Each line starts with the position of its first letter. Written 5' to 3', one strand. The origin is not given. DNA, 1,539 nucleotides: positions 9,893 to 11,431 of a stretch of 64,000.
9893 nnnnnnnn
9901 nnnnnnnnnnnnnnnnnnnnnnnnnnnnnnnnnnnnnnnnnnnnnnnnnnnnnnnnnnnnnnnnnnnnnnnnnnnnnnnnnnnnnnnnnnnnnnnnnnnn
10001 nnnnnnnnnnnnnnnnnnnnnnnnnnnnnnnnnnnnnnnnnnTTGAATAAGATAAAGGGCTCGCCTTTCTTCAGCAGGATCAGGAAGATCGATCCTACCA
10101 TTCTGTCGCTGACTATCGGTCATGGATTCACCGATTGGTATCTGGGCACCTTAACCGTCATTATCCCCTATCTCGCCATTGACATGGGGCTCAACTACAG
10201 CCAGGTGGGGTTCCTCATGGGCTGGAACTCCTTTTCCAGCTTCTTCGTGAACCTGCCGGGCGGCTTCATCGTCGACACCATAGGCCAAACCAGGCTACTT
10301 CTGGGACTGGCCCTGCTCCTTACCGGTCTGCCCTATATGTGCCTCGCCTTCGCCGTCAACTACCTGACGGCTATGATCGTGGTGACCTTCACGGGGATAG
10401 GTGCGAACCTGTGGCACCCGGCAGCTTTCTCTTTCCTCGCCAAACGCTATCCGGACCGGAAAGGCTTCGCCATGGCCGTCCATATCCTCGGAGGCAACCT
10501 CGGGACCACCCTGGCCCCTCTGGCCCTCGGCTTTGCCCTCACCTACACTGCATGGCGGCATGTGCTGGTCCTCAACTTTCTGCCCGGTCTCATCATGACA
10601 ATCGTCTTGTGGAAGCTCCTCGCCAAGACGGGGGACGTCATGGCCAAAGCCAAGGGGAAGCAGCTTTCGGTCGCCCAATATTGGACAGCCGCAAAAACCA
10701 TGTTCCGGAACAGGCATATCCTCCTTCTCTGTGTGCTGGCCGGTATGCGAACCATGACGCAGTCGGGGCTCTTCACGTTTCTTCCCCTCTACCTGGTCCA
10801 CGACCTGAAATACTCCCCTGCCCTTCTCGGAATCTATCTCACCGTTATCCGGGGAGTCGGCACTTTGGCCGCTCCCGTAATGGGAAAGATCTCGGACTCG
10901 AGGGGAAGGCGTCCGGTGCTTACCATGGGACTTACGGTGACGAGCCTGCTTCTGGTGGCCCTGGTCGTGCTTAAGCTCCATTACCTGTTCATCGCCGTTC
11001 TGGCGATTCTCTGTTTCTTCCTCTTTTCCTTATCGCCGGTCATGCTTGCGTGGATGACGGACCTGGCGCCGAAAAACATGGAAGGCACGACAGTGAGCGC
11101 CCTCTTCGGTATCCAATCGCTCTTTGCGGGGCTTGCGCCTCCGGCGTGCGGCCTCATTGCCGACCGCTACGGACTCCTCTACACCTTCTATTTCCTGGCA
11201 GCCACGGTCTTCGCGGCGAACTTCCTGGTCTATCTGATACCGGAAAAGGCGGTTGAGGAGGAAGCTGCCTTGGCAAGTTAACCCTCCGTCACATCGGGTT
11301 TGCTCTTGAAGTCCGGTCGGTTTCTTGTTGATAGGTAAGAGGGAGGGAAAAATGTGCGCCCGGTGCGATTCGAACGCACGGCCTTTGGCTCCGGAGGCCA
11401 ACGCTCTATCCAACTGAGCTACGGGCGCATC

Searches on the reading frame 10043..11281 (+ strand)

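Call 51: search_protein_families(library=pfam, proteins=[window:10043-11281:+], max_evalue=0.01)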
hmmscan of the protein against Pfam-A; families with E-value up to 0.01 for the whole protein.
window:10043-11281:+ (412 aa): 3 families
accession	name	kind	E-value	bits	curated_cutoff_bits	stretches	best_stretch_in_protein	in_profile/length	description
PF07690.21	MFS_1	-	2.3e-52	178.5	33.4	2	25-310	3-288/347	Major Facilitator Superfamily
PF12832.13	MFS_1_like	-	7.5e-13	48.7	25.2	1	33-382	11-371/373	MFS_1 like family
PF00083.30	Sugar_tr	-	3.2e-08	33.3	22.3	1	201-399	212-437/452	Sugar (and other) transporter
